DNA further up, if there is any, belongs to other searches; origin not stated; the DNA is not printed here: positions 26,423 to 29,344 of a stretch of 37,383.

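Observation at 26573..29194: Exported 873-aa protein with a cryptic Cys/Met-metabolism PLP-enzyme fold fused to an unknown ~450-aa N-terminal region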

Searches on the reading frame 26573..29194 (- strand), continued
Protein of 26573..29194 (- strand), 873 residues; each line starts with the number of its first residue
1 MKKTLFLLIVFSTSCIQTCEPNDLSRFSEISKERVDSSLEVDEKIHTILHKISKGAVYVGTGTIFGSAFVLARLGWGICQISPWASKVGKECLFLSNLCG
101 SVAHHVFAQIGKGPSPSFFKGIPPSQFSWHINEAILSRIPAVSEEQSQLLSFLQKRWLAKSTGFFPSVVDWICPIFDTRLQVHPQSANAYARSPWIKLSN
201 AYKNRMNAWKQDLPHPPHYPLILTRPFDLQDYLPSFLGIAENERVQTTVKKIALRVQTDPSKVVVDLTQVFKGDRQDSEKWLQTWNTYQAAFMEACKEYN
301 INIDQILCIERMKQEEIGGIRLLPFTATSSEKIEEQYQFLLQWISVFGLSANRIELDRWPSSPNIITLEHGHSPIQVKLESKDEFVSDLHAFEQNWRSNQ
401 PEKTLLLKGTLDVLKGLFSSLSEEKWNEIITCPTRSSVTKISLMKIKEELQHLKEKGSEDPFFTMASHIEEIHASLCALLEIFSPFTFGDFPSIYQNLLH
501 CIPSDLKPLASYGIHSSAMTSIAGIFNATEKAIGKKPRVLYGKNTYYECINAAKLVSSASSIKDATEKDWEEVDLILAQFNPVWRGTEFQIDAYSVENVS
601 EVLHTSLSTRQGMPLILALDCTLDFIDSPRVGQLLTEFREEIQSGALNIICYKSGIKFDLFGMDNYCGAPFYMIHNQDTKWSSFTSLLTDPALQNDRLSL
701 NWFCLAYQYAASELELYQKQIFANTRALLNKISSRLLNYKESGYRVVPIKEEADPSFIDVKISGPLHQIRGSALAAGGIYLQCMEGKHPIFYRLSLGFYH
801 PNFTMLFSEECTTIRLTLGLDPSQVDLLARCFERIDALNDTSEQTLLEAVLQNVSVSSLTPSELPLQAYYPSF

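Call 35: search_protein_families(library=pfam, proteins=[L062:1958-2395:+, L005:8426-9763:+, L052:3911-4888:-, L064:3851-5002:+, L003:3488-4273:+, L053:2683-4647:+, L012:8447-9178:-, L056:8296-10386:+, L007:4571-5800:+, L031:4210-5787:+], max_evalue=0.001)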
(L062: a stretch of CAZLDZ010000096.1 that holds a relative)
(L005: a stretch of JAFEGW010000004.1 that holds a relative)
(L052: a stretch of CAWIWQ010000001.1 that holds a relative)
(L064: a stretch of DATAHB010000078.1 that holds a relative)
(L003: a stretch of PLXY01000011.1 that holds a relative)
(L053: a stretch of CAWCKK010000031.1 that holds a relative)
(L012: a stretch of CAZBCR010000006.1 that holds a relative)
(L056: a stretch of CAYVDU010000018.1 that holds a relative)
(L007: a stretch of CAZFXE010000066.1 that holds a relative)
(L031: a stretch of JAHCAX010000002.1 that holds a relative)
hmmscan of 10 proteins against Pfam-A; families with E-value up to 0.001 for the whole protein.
L062:1958-2395:+ (145 aa): 0 families

L005:8426-9763:+ (445 aa): 2 families
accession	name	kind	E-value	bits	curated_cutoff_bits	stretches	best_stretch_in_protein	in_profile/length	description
PF07690.21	MFS_1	-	4.2e-40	138.2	33.4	1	61-402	2-345/347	Major Facilitator Superfamily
PF00083.30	Sugar_tr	-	4.2e-08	32.9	22.3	1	100-171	56-130/452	Sugar (and other) transporter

L052:3911-4888:- (325 aa): 1 family
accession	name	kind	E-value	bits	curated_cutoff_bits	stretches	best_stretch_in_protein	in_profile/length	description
PF00892.27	EamA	-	3e-22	79.8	28.2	2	46-177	2-134/135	EamA-like transporter family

L064:3851-5002:+ (383 aa): 1 family
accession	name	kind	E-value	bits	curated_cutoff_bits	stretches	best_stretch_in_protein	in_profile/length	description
PF00266.25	Aminotran_5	-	1.4e-39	136.6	21.5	1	20-245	1-225/371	Aminotransferase class-V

L003:3488-4273:+ (261 aa): 2 families
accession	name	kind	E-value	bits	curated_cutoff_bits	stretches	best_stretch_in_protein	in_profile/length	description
PF01106.22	NifU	-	7.3e-15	55.3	27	1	185-251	1-66/67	NifU-like domain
PF01592.21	NifU_N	-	5.9e-11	43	22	1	15-141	2-115/127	NifU-like N terminal domain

L053:2683-4647:+ (654 aa): 15 families
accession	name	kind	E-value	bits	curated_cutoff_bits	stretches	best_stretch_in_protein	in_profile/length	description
PF00005.33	ABC_tran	-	1.2e-53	181.9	25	2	369-503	1-137/137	ABC transporter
PF13304.12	AAA_21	-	4.3e-18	66.9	27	1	95-128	3-42/304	AAA domain, putative AbiEii toxin, Type IV TA system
PF16326.10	ABC_tran_CTD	-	4.3e-14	52.9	32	1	582-649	1-68/69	ABC transporter C-terminal domain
PF02463.25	SMC_N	-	1.1e-09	38.5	40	0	474-543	136-210/220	RecF/RecN/SMC N terminal domain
PF13555.12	AAA_29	-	6.2e-07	29.5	27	0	81-108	12-39/61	P-loop containing region of AAA domain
PF00004.35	AAA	-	5.8e-06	27.2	21.2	0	384-411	3-30/131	ATPase family associated with various cellular activities (AAA)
PF13238.12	AAA_18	-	6.6e-06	27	29.4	0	94-127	1-36/128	AAA domain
PF07693.20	KAP_NTPase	-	2.9e-05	23.9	20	0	356-431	5-48/293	KAP family P-loop domain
PF25199.1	nSTAND_NTPase5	-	4.1e-05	23.9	34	0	382-430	44-85/145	Novel STAND NTPase 5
PF05729.18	NACHT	-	5.3e-05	23.5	26.7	0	384-404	5-25/167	NACHT domain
PF13521.12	AAA_28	-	8.4e-05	23.3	27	0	93-112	1-20/164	AAA domain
PF13401.12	AAA_22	-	0.0003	21.5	27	0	96-129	10-33/130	AAA domain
PF03193.22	RsgA_GTPase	-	0.00042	20.6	30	0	80-126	96-141/174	RsgA GTPase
PF13191.12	AAA_16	-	0.00057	20.9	32.6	0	384-406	29-51/167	AAA ATPase domain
PF13479.12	AAA_24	-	0.00073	19.9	27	0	92-133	3-39/195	AAA domain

L012:8447-9178:- (243 aa): 2 families
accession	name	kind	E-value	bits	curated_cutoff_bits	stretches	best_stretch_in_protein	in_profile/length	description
PF03099.24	BPL_LplA_LipB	-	1.4e-19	70.8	21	1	13-133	4-133/133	Biotin/lipoate A/B protein ligase family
PF02237.23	BPL_C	-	4.2e-05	23.8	21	1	199-240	3-44/48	Biotin protein ligase C terminal domain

L056:8296-10386:+ (696 aa): 8 families
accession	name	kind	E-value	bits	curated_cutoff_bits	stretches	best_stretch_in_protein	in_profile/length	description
PF00009.33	GTP_EFTU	-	6.3e-65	218.7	26.5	1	12-288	2-188/188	Elongation factor Tu GTP binding domain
PF03764.24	EFG_IV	-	1e-44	151.6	24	1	485-604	1-121/121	Elongation factor G, domain IV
PF14492.12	EFG_III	-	5e-33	113.4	27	1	410-484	1-75/75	Elongation Factor G, domain III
PF00679.30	EFG_C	-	1.5e-27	95.9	27.9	1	607-692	2-88/89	Elongation factor G C-terminus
PF22042.2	EF-G_D2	-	3.5e-15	56.3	27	1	315-397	1-82/84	Elongation factor G domain 2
PF03144.31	GTP_EFTU_D2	-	4.4e-15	56.3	30.3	1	330-397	1-73/73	Elongation factor Tu domain 2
PF16658.11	RF3_C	-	6.4e-06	26.5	40.1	1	417-501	13-97/132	Class II release factor RF3, C-terminal domain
PF01926.29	MMR_HSR1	-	0.00066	20.2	21.9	0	60-139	28-113/113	50S ribosome-binding GTPase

L007:4571-5800:+ (409 aa): 1 family
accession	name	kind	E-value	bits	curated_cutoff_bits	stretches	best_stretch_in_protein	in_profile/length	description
PF01098.24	FTSW_RODA_SPOVE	-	1.5e-67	228.5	26.4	1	52-403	6-351/356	Cell cycle protein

L031:4210-5787:+ (525 aa): 1 family
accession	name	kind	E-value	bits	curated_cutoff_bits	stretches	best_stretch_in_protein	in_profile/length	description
PF03372.29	Exo_endo_phos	-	4.1e-08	33.7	24.5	1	245-429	1-165/225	Endonuclease/Exonuclease/phosphatase family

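Call 67: search_protein_representatives(alignment_id=A1)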
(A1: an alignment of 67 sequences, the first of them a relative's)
Query: 67 sequences, 840 profile positions. Proteins with E-value up to 0.001 (for the whole library): 656; up to 1e-10: 478; up to 1e-30: 277. The best 150 are listed.
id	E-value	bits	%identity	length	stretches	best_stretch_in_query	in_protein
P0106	0.0e+00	1324.9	-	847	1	4-834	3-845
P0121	0.0e+00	1104.1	-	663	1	174-833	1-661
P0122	0.0e+00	1082.3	-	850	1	26-833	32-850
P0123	0.0e+00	1058.3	-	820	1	45-833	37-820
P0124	0.0e+00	1040.6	-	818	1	30-835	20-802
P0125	0.0e+00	1036.4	-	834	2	258-834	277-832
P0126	3.2e-297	1004.6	-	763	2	257-831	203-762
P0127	2.2e-296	1001.8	-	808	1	43-837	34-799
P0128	1.8e-295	998.7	-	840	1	17-832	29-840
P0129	2.8e-292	988.2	-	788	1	46-827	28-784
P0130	6.1e-289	977.2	-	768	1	41-832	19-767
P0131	2.4e-288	975.2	-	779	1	69-829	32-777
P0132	7.5e-288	973.6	-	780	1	43-834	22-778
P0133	1.1e-287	973.0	-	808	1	32-828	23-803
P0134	1.5e-287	972.5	-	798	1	80-833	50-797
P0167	5.6e-128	444.7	-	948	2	292-830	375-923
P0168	4.7e-126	438.3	-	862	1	52-829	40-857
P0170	2.0e-125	436.2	-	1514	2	285-827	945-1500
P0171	5.2e-124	431.6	-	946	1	97-828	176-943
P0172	6.4e-122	424.7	-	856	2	287-818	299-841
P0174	8.7e-121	420.9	-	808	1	86-826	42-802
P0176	3.4e-116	405.7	-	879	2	391-825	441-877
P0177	1.3e-112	393.8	-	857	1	87-826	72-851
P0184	1.0e-106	374.4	-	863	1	143-829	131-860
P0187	3.0e-103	362.9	-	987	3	387-832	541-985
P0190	1.3e-102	360.8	-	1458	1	295-826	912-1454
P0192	2.6e-102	359.8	-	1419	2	299-829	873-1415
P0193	3.7e-102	359.3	-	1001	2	294-832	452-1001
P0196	1.7e-101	357.1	-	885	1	47-827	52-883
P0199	6.1e-101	355.2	-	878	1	95-827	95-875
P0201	1.5e-100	354.0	-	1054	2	393-829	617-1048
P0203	1.3e-99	350.9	-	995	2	370-830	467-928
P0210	1.1e-96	341.2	-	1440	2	298-829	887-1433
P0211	1.1e-96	341.2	-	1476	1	228-827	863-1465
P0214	4.6e-96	339.1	-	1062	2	222-833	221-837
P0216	1.6e-95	337.3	-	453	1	402-828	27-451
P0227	4.1e-90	319.4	-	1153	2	303-829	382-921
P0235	1.5e-88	314.2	-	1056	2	395-830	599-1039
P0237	2.7e-88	313.4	-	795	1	95-827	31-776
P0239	5.5e-88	312.4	-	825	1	41-831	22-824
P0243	3.5e-87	309.7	-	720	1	117-830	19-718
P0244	4.7e-87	309.3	-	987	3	376-832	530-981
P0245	7.8e-87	308.6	-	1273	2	398-827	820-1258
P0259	1.5e-81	291.1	-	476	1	387-826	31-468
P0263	6.8e-79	282.3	-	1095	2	378-830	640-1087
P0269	4.8e-76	272.9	-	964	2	388-826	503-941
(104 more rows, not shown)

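Call 70: list_cluster_members(proteins=[P0170, P0190, P0167, P0171, P0176, P0187, P0216, P0245, P0227, P0269])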
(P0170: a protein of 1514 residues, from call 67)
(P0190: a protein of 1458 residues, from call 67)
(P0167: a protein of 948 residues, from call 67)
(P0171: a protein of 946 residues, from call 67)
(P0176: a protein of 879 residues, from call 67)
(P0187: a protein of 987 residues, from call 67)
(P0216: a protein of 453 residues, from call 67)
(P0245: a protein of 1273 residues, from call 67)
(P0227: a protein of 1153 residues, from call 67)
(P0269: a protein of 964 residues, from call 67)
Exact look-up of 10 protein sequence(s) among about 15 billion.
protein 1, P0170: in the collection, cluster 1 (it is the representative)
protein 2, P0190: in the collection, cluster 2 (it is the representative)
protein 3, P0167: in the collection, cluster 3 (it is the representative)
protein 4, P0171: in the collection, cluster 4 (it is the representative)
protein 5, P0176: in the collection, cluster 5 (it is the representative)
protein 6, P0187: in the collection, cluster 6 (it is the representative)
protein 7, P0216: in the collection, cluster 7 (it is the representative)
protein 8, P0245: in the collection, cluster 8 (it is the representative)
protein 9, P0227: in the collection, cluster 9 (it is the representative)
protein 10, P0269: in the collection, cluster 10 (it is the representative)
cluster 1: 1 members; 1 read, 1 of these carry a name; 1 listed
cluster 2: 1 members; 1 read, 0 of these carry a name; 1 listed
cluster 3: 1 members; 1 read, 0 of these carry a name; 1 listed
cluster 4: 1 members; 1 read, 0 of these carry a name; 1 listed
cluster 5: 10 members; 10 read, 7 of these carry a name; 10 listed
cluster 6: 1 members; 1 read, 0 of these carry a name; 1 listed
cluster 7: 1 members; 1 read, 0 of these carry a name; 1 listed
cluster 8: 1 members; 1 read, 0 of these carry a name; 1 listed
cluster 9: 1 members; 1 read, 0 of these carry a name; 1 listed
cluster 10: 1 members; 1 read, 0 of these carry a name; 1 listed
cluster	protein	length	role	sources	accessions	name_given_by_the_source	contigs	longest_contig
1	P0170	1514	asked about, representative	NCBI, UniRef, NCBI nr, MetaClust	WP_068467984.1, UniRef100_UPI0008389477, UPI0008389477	gamma-glutamyl-gamma-aminobutyrate hydrolase family protein [Candidatus Protochlamydia ... | gamma-glutamyl-gamma-aminobutyrate hydrolase family protein n=1 Tax=Candidatus ... | status=active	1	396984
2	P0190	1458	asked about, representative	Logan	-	-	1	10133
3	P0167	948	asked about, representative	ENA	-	-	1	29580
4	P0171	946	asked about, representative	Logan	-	-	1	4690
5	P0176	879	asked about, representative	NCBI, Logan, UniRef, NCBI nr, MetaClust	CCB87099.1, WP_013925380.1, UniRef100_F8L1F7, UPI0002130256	putative uncharacterized protein [Parachlamydia acanthamoebae UV-7] | Uncharacterized protein n=2 Tax=Parachlamydia acanthamoebae TaxID=83552 RepID=F8L1F7_PARAV | hypothetical protein [Parachlamydia acanthamoebae]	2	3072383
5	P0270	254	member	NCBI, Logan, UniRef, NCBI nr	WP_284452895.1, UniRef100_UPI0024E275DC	hypothetical protein [Parachlamydia acanthamoebae] | hypothetical protein n=1 Tax=Parachlamydia acanthamoebae TaxID=83552 RepID=UPI0024E275DC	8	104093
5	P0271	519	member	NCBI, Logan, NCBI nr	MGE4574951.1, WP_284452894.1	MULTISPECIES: hypothetical protein [Parachlamydia] | hypothetical protein [Parachlamydia acanthamoebae]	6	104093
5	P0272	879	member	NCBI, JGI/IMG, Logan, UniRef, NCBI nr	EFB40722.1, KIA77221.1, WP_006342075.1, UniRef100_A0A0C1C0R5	hypothetical protein [Parachlamydia acanthamoebae] | hypothetical protein | Uncharacterized protein n=2 Tax=Parachlamydiaceae TaxID=92713 RepID=A0A0C1C0R5_9BACT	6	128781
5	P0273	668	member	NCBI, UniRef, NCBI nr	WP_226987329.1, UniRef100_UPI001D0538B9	hypothetical protein [Parachlamydia acanthamoebae] | hypothetical protein n=1 Tax=Parachlamydia acanthamoebae TaxID=83552 RepID=UPI001D0538B9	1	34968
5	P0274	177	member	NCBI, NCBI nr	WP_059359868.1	hypothetical protein [Parachlamydia acanthamoebae]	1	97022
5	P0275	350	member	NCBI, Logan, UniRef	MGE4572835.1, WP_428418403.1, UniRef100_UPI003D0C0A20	hypothetical protein [Parachlamydia sp.] | hypothetical protein n=1 Tax=Parachlamydia sp. TaxID=2052048 RepID=UPI003D0C0A20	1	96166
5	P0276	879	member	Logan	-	-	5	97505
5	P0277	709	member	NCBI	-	-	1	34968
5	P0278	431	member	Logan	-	-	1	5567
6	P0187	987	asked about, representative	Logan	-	-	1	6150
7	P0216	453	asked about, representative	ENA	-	-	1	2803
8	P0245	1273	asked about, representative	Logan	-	-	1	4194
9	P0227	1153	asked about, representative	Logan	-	-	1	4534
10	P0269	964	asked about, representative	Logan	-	-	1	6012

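Call 71: search_protein_families(library=pfam, proteins=[P0170, P0190, P0211, P0245, P0227, P0263, P0214], max_evalue=0.01)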
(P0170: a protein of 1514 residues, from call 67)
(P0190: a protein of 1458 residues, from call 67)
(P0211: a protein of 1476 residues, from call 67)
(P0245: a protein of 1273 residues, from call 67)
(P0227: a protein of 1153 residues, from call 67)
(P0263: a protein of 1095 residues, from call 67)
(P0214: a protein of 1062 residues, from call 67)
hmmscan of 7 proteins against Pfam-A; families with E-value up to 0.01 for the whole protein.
P0170 (1514 aa): 6 families
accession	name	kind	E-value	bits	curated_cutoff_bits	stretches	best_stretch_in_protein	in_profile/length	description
PF07722.19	Peptidase_C26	-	1.1e-24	87.9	20.5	1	415-583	50-219/219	Peptidase C26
PF13599.13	Pentapeptide_4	-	9e-19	67.8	38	1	204-280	2-78/78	Pentapeptide repeat region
PF00805.28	Pentapeptide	-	1.2e-13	50.8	20.2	3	205-241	3-39/40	Pentapeptide repeats (8 copies)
PF13576.12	Pentapeptide_3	-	1.4e-11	44.8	27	2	205-248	1-47/48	Pentapeptide repeats (9 copies)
PF00117.34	GATase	-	4.7e-08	33.4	22.8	1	458-589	59-178/190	Glutamine amidotransferase class-I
PF23894.2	LD_SV2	-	4e-06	27.5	29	1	180-233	37-90/92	SV2A/B/C luminal domain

P0190 (1458 aa): 6 families
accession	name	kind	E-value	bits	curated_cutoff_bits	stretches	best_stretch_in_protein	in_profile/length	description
PF07722.19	Peptidase_C26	-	1.2e-18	68.2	20.5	1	420-571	53-219/219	Peptidase C26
PF13599.13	Pentapeptide_4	-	2.7e-14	53.4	38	2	228-301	2-75/78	Pentapeptide repeat region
PF00117.34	GATase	-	1.4e-11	44.8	22.8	1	453-573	50-174/190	Glutamine amidotransferase class-I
PF00805.28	Pentapeptide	-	1.4e-11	44.2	20.2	2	237-274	1-38/40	Pentapeptide repeats (8 copies)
PF13576.12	Pentapeptide_3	-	2e-06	28.4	27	1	230-265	2-39/48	Pentapeptide repeats (9 copies)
PF23894.2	LD_SV2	-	0.0013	19.5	29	0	208-271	26-89/92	SV2A/B/C luminal domain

P0211 (1476 aa): 6 families
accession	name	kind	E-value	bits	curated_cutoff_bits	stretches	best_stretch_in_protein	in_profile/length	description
PF07722.19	Peptidase_C26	-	2.5e-20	73.6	20.5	1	425-579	53-219/219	Peptidase C26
PF13599.13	Pentapeptide_4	-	1.5e-17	63.9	38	1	211-281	1-71/78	Pentapeptide repeat region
PF00805.28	Pentapeptide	-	9.7e-14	51.1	20.2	3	201-240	1-40/40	Pentapeptide repeats (8 copies)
PF00117.34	GATase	-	1.3e-09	38.5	22.8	1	469-584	62-177/190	Glutamine amidotransferase class-I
PF13576.12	Pentapeptide_3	-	3.2e-08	34.1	27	3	203-245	1-46/48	Pentapeptide repeats (9 copies)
PF23894.2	LD_SV2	-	4.6e-06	27.3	29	1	190-258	24-92/92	SV2A/B/C luminal domain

P0245 (1273 aa): 0 families

P0227 (1153 aa): 1 family
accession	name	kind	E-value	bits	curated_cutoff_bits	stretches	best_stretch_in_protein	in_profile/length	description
PF13539.11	Peptidase_M15_4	-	2.1e-20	73.5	25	1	1066-1143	3-70/70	D-alanyl-D-alanine carboxypeptidase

P0263 (1095 aa): 0 families

P0214 (1062 aa): 1 family
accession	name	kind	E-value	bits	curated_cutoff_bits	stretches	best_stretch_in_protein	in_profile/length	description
PF13539.11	Peptidase_M15_4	-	3.6e-16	59.9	25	1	976-1053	5-70/70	D-alanyl-D-alanine carboxypeptidase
